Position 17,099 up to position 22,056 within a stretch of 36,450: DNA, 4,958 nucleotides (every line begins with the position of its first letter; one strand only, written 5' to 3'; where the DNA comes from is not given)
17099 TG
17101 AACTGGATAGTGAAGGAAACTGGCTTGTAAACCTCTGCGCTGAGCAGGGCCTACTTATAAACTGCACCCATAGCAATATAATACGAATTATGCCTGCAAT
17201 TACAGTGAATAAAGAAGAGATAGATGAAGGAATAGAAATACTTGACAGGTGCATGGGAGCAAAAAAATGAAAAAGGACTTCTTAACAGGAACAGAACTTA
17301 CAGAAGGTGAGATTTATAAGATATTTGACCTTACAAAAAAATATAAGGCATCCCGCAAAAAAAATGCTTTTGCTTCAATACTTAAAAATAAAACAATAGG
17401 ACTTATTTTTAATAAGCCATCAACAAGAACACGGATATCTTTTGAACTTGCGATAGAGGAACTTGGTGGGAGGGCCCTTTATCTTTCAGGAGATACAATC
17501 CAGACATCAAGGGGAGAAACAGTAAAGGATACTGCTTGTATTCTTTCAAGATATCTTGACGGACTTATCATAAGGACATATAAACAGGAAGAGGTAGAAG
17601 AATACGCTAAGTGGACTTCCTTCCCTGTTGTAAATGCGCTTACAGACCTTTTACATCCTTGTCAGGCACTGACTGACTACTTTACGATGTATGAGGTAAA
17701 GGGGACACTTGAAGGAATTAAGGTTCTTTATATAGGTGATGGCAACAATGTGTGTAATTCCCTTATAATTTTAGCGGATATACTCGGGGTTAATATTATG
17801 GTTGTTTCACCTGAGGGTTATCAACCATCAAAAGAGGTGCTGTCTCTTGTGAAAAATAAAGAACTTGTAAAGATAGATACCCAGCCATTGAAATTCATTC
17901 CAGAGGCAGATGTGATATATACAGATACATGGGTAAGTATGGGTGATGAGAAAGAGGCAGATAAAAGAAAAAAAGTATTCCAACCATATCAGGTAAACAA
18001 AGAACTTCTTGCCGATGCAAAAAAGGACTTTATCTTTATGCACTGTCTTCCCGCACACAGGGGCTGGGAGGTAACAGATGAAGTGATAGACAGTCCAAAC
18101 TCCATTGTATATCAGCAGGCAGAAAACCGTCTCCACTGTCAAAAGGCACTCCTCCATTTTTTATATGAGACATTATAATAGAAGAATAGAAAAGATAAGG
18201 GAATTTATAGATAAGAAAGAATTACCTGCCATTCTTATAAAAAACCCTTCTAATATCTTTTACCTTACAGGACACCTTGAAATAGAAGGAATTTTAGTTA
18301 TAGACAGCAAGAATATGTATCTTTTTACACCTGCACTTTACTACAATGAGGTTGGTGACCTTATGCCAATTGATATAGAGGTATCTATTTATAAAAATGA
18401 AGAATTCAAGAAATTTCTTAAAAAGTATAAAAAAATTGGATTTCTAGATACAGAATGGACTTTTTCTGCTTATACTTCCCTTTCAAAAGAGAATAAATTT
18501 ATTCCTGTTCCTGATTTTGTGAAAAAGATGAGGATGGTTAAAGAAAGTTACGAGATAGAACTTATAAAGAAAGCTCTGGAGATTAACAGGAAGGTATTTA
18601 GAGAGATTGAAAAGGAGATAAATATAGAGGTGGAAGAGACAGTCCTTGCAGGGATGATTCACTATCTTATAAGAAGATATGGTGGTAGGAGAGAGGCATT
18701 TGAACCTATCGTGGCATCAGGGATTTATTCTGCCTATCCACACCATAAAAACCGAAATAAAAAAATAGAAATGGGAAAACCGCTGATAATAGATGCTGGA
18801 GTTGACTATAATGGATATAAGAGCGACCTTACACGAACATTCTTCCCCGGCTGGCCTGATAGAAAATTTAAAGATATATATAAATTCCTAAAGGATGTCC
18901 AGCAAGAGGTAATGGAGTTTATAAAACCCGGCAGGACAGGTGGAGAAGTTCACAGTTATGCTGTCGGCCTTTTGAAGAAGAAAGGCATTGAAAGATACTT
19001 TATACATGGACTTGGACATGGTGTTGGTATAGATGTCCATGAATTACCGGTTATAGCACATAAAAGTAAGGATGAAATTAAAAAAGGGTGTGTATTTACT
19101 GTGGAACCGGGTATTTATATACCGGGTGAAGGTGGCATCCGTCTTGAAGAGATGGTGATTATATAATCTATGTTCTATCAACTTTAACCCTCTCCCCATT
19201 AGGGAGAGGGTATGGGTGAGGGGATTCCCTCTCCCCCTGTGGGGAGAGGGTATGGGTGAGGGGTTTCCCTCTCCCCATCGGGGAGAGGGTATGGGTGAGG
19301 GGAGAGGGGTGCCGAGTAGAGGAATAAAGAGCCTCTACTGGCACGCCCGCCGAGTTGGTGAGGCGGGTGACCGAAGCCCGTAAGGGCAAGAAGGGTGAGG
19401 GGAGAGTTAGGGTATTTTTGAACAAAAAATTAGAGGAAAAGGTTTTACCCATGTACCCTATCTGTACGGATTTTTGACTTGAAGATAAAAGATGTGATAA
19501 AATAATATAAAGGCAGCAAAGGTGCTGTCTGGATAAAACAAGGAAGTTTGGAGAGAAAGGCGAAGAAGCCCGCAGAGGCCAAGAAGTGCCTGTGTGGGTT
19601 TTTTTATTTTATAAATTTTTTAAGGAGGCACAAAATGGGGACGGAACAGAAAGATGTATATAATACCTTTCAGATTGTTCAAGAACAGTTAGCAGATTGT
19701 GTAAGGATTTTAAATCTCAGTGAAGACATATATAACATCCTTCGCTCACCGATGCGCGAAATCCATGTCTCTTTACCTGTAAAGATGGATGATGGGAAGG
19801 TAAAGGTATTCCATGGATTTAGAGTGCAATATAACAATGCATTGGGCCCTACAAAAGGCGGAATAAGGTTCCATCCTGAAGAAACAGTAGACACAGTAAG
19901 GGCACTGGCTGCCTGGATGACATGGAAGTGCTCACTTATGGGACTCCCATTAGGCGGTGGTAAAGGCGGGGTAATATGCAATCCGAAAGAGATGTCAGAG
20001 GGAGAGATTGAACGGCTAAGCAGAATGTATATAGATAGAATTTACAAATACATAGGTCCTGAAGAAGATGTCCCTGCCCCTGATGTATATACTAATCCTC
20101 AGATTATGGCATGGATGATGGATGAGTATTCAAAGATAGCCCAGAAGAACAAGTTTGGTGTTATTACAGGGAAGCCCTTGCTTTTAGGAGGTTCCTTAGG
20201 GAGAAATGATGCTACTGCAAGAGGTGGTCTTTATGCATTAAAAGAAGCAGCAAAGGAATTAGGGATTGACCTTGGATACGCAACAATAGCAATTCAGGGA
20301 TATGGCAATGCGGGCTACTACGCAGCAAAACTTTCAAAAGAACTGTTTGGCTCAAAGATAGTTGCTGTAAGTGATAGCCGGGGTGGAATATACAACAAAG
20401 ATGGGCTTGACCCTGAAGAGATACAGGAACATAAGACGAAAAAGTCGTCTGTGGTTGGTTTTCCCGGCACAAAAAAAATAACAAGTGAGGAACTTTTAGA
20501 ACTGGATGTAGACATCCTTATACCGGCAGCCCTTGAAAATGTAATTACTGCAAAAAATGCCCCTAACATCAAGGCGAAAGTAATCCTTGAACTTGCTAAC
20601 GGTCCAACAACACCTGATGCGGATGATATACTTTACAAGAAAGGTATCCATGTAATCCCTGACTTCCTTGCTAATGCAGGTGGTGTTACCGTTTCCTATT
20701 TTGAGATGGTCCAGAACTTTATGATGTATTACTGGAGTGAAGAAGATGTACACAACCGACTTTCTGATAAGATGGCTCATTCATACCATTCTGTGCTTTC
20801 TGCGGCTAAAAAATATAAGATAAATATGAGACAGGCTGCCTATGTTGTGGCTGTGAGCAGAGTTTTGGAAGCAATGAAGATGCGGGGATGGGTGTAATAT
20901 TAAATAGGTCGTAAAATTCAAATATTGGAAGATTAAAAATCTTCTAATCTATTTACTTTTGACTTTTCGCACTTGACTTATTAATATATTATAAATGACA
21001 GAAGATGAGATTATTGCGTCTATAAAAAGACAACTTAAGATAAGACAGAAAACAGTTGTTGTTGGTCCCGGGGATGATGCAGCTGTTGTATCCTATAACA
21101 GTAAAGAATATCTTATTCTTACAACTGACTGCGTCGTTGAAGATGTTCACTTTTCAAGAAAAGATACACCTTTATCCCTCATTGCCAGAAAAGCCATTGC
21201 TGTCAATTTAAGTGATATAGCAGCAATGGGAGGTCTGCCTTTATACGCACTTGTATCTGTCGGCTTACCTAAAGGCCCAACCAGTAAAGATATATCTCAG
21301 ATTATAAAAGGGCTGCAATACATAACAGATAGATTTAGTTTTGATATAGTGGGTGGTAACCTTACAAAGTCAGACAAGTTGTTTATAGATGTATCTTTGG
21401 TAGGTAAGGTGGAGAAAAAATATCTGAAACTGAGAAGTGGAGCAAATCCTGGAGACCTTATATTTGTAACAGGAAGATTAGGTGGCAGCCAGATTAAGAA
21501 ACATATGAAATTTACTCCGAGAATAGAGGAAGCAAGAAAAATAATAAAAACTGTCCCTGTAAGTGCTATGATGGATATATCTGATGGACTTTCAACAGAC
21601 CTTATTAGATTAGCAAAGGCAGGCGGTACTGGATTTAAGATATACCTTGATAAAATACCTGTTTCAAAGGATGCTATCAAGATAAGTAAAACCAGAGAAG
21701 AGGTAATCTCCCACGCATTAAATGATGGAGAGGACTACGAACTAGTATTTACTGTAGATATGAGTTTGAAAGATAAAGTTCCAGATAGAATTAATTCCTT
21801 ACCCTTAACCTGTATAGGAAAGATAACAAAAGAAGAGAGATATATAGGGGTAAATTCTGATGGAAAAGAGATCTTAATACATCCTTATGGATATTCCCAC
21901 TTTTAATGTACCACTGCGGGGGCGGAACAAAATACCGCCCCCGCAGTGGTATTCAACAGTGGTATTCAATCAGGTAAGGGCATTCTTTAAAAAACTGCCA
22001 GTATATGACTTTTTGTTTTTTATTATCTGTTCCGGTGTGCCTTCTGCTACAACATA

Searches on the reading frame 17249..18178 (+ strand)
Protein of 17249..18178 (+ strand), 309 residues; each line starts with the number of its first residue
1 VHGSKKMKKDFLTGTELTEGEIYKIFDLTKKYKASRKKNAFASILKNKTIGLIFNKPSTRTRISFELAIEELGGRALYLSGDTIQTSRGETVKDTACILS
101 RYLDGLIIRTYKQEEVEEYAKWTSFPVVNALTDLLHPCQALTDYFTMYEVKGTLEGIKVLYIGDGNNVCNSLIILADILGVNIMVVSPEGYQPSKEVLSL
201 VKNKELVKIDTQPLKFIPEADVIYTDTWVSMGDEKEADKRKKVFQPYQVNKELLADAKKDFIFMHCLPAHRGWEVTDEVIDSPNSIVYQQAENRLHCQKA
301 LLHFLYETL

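Call 11: search_protein_families(library=pfam, proteins=[window:17249-18178:+], max_evalue=0.001)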
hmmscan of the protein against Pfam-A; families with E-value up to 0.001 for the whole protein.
window:17249-18178:+ (309 aa): 2 families
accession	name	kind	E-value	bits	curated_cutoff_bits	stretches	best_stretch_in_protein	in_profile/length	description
PF00185.30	OTCace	-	3.3e-57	193.4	29.4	1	155-304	1-156/157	Aspartate/ornithine carbamoyltransferase, Asp/Orn binding domain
PF02729.26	OTCace_N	-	1.7e-46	158.4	29.9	1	9-149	1-148/148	Aspartate/ornithine carbamoyltransferase, carbamoyl-P binding domain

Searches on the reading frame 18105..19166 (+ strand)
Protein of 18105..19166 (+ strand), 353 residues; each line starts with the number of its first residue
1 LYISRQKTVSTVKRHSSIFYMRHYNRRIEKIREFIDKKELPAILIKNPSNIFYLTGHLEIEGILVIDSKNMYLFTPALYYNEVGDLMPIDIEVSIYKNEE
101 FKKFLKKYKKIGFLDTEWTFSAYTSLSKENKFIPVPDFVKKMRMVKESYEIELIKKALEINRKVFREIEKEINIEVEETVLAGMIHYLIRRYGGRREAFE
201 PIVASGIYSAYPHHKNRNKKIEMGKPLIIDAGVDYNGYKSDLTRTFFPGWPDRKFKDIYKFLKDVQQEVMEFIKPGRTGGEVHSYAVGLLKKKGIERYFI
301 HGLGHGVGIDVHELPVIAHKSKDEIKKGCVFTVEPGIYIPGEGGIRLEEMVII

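Call 12: search_protein_families(library=pfam, proteins=[window:18105-19166:+], max_evalue=0.001)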
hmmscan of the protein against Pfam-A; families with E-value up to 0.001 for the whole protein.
window:18105-19166:+ (353 aa): 3 families
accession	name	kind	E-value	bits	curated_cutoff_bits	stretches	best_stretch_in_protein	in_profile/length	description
PF00557.29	Peptidase_M24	-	2.3e-60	204.4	23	1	152-353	1-206/208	Metallopeptidase family M24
PF01321.24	Creatinase_N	-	4.8e-18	66.4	22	1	27-145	1-128/128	Creatinase/Prolidase N-terminal domain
PF16189.11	Creatinase_N_2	-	0.00084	19.8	29.7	0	64-150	70-161/161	Creatinase/Prolidase N-terminal domain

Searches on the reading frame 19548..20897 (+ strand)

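Call 12: search_protein_families(library=pfam, proteins=[window:19548-20897:+], max_evalue=0.001)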
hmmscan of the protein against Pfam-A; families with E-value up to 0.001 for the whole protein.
window:19548-20897:+ (449 aa): 2 families
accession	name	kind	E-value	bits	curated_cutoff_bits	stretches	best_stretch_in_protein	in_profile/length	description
PF00208.27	ELFV_dehydrog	-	7.5e-85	284.9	23.4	1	214-447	1-241/241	Glutamate/Leucine/Phenylalanine/Valine dehydrogenase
PF02812.23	ELFV_dehydrog_N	-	1.5e-59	199.8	25.3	1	68-196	1-129/129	Glu/Leu/Phe/Val dehydrogenase, dimerisation domain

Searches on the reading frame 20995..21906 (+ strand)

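Call 12: search_protein_families(library=pfam, proteins=[window:20995-21906:+], max_evalue=0.001)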
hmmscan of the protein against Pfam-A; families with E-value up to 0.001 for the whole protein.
window:20995-21906:+ (303 aa): 2 families
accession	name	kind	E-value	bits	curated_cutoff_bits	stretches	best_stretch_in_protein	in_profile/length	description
PF00586.29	AIRS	-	3.6e-27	95.4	24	1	26-139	1-112/112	AIR synthase related protein, N-terminal domain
PF02769.27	AIRS_C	-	7.6e-09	36.3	23.1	1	166-283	37-151/156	AIR synthase related protein, C-terminal domain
